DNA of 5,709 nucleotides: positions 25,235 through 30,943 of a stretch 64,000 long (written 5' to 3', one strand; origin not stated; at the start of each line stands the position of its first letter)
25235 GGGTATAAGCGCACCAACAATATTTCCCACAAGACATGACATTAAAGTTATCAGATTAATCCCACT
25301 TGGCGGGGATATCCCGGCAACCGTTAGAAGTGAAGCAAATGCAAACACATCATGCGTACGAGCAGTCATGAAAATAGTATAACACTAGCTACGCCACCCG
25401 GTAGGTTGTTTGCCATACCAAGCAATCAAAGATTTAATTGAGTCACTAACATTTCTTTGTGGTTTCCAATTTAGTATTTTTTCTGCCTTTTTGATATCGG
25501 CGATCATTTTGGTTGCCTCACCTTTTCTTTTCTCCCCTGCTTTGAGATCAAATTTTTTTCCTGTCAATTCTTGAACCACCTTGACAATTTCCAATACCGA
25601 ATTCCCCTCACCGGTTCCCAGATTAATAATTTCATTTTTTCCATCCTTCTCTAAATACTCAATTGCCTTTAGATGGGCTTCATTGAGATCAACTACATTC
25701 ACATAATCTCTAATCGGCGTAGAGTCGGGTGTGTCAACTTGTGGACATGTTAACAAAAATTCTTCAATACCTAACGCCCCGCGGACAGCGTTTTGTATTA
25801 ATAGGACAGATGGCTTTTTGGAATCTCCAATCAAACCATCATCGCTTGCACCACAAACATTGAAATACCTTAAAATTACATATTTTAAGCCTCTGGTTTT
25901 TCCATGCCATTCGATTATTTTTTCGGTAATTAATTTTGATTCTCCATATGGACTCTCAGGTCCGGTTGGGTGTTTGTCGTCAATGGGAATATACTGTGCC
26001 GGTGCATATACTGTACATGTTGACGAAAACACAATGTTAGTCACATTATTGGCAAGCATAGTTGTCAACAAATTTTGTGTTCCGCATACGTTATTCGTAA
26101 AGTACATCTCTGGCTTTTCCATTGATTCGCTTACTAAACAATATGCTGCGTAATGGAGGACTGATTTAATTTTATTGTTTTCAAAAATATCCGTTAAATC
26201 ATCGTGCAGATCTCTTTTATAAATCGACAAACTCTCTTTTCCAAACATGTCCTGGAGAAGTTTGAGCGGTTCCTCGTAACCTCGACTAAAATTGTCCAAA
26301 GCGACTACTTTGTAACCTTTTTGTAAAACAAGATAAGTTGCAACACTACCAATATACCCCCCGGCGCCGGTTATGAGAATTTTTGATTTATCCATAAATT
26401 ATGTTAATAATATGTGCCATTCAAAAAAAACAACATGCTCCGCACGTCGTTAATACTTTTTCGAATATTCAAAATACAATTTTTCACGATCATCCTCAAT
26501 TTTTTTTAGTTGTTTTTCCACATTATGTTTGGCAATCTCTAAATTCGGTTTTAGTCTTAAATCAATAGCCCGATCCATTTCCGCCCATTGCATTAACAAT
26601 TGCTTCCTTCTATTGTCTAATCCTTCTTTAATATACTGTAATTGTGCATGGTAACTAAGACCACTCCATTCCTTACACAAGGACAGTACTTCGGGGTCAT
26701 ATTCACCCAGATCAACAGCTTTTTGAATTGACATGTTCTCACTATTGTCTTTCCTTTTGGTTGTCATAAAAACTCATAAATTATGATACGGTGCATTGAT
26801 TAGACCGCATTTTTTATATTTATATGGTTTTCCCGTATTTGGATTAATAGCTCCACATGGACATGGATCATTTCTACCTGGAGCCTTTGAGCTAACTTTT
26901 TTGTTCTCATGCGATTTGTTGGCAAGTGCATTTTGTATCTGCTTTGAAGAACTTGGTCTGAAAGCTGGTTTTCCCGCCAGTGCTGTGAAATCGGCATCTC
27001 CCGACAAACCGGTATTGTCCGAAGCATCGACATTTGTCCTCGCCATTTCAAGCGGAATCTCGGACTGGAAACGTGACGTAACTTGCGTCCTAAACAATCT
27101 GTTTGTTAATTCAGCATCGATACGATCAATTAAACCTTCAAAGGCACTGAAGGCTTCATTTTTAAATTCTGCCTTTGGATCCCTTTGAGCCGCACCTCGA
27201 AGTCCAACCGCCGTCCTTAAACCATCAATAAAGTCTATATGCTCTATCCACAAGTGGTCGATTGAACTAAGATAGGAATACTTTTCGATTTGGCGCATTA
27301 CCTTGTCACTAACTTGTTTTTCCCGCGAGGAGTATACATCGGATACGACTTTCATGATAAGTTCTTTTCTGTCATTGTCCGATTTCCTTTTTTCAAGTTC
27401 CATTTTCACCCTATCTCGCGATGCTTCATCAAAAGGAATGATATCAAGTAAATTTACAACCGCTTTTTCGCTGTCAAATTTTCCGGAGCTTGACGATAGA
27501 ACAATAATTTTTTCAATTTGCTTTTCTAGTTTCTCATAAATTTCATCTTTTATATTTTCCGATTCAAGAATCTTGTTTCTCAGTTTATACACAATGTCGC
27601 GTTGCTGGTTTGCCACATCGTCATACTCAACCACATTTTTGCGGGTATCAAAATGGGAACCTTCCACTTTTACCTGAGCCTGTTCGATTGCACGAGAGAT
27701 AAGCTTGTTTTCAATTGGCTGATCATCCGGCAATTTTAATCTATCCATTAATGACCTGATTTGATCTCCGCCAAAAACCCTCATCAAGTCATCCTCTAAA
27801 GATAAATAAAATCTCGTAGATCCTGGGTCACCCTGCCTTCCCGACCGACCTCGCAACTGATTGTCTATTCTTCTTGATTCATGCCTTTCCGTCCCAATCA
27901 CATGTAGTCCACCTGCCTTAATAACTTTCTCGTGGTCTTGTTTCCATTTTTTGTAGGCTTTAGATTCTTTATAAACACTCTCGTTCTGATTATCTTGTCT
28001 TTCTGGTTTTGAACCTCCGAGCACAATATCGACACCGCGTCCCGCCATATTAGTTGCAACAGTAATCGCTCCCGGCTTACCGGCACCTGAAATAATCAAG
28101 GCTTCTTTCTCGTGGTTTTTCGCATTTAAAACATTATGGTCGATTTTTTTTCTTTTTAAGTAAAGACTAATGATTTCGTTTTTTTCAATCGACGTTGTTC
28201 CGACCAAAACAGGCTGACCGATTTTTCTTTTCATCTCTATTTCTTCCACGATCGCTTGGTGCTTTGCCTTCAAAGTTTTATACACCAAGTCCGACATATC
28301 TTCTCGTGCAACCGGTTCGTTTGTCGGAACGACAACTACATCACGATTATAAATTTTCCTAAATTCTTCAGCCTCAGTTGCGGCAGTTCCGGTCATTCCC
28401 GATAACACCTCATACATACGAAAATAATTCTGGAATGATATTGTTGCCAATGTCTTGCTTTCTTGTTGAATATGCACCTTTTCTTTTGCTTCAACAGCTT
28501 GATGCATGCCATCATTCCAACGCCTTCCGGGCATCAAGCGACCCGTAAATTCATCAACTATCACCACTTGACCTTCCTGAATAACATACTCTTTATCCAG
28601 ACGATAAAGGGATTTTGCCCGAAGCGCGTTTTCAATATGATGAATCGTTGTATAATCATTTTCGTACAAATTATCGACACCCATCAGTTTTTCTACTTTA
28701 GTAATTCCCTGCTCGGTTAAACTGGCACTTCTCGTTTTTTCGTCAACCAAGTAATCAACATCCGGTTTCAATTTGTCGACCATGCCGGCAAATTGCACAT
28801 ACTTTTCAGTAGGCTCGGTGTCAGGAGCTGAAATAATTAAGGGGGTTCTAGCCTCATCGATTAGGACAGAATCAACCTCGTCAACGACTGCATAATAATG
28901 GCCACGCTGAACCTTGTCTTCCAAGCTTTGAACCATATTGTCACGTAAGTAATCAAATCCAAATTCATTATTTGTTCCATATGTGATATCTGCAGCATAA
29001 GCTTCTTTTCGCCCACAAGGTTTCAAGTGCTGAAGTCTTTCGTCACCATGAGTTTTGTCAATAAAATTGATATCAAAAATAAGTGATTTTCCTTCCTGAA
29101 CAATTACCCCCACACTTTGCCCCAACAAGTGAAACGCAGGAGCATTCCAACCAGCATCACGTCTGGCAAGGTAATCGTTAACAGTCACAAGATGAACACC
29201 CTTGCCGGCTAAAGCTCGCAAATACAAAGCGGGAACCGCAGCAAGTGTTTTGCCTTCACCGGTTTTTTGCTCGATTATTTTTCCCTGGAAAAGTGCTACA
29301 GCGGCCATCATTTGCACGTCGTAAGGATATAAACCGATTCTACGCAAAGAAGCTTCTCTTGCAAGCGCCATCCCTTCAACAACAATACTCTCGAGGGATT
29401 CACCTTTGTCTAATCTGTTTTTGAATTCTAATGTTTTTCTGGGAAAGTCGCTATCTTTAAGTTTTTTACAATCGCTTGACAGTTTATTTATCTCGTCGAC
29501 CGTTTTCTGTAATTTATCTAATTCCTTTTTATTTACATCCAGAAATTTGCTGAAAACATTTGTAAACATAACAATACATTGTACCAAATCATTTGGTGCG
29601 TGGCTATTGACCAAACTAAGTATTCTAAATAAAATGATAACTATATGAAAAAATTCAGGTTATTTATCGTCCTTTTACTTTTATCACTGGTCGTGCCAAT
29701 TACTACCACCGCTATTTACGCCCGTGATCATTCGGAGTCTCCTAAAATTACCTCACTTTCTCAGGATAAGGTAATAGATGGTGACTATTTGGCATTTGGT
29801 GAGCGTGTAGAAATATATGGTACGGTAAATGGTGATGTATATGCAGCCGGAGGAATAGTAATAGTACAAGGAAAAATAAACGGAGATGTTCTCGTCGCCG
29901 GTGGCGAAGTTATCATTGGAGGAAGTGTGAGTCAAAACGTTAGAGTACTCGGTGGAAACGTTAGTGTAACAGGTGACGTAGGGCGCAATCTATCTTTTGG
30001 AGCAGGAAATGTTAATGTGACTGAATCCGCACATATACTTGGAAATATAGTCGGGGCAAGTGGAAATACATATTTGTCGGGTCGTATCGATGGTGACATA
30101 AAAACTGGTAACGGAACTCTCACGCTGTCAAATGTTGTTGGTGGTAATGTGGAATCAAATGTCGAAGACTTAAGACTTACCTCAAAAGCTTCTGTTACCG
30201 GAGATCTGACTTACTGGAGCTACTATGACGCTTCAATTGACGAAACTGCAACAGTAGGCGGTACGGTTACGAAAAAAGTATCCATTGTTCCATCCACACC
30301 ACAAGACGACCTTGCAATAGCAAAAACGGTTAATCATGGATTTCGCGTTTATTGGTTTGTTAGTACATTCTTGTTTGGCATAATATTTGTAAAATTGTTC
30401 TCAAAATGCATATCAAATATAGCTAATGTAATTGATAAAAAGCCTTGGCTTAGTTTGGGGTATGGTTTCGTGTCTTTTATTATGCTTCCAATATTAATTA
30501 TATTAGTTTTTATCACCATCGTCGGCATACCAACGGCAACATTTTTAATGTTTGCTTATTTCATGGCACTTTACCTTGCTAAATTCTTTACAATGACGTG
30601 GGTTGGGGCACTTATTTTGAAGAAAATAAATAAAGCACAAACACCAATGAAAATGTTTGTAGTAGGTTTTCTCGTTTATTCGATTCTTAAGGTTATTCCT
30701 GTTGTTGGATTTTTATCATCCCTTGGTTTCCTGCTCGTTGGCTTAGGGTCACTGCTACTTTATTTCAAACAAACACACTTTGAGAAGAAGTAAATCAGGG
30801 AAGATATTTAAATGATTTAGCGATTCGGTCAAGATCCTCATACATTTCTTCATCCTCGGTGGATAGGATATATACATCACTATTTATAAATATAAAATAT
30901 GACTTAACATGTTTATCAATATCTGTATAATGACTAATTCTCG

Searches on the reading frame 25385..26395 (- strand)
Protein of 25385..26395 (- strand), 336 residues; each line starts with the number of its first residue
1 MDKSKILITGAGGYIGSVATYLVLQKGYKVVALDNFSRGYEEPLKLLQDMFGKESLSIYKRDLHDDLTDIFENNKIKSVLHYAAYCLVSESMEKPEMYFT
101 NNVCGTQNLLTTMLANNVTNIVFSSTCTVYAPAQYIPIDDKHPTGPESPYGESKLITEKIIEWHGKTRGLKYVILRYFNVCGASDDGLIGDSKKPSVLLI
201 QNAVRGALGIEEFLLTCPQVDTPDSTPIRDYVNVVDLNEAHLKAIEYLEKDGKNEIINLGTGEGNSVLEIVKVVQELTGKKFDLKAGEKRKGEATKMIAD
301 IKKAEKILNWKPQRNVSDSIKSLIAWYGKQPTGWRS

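Call 61: search_protein_families(library=pfam, proteins=[window:25385-26395:-], max_evalue=0.00001)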
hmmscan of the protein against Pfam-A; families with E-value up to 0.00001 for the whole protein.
window:25385-26395:- (336 aa): 6 families
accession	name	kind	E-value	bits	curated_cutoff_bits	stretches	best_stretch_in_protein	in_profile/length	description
PF01370.27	Epimerase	-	5.8e-46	157.3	20.9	1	6-260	1-240/240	NAD dependent epimerase/dehydratase family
PF16363.11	GDP_Man_Dehyd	-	9.6e-44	150.6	27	1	7-321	1-330/332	GDP-mannose 4,6 dehydratase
PF02719.21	Polysacc_synt_2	-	8.3e-15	55.2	20.2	1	6-184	1-175/293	Polysaccharide biosynthesis protein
PF04321.23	RmlD_sub_bind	-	1.4e-12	47.7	27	1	5-184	2-155/287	RmlD substrate binding domain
PF01073.25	3Beta_HSD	-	3.6e-10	39.8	22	1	7-162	1-158/280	3-beta hydroxysteroid dehydrogenase/isomerase family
PF07993.18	NAD_binding_4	-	1.6e-08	34.5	20.1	1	74-199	87-227/258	Male sterility protein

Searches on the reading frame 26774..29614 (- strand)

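Call 61: search_protein_families(library=pfam, proteins=[window:26774-29614:-], max_evalue=0.00001)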
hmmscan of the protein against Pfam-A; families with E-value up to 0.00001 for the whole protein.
window:26774-29614:- (946 aa): 4 families
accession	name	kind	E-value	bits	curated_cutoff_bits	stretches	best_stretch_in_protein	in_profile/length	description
PF07517.20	SecA_DEAD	-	4.1e-112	374.6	24.6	1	24-419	4-290/290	SecA DEAD-like domain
PF21090.3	P-loop_SecA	-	8.8e-88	293.7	27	1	434-631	1-205/205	SecA P-loop domain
PF07516.18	SecA_SW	-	3.1e-52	178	26.7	1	633-844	1-200/200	SecA Wing and Scaffold domain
PF01043.26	SecA_PP_bind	-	2.9e-40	137.7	23.5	1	269-375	3-110/110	SecA preprotein cross-linking domain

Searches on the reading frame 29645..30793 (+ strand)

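Call 61: search_protein_families(library=pfam, proteins=[window:29645-30793:+], max_evalue=0.00001)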
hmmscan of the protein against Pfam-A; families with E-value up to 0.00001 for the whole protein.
window:29645-30793:+ (382 aa): 1 family
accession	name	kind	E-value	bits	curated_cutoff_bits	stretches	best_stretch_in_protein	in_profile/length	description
PF04519.19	Bactofilin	-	5.3e-08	33.5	27.9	0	38-102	3-65/98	Polymer-forming cytoskeletal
